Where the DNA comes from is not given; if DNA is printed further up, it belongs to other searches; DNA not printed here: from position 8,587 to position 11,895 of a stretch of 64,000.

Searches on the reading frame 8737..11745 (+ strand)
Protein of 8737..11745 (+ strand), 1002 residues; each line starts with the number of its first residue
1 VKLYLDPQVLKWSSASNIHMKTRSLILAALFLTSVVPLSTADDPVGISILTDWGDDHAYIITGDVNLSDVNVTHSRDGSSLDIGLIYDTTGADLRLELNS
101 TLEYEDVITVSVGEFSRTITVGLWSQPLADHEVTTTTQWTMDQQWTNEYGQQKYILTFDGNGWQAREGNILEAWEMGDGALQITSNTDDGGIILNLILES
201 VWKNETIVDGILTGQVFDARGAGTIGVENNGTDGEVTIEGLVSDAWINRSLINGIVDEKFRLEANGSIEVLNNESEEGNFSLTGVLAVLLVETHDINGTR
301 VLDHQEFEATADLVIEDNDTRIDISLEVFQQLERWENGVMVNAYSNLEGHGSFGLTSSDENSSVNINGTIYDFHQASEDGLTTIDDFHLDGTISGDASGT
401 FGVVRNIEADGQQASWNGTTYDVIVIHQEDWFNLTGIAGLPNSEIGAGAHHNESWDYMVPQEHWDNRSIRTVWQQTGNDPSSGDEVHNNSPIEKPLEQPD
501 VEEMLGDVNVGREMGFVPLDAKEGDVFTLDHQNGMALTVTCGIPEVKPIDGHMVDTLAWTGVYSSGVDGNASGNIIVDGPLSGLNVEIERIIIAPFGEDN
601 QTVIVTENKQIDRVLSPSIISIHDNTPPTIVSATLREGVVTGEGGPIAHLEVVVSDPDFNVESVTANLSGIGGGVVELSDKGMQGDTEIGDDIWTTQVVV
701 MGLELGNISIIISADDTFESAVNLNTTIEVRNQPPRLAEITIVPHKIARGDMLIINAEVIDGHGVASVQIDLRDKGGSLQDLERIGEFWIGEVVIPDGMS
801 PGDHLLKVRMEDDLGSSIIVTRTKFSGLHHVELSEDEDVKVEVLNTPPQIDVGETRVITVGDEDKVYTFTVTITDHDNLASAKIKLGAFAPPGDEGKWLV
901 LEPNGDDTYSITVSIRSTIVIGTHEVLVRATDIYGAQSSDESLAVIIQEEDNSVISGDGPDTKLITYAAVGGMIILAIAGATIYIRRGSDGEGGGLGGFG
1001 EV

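Call 69: search_protein_families(library=pfam, proteins=[window:8737-11745:+], max_evalue=0.01)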
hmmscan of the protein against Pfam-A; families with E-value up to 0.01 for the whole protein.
window:8737-11745:+ (1002 aa): 1 family
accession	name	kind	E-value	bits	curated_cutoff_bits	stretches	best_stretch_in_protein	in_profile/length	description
PF15418.12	DUF4625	-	0.0011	19.7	27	0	746-773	30-57/131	Domain of unknown function (DUF4625)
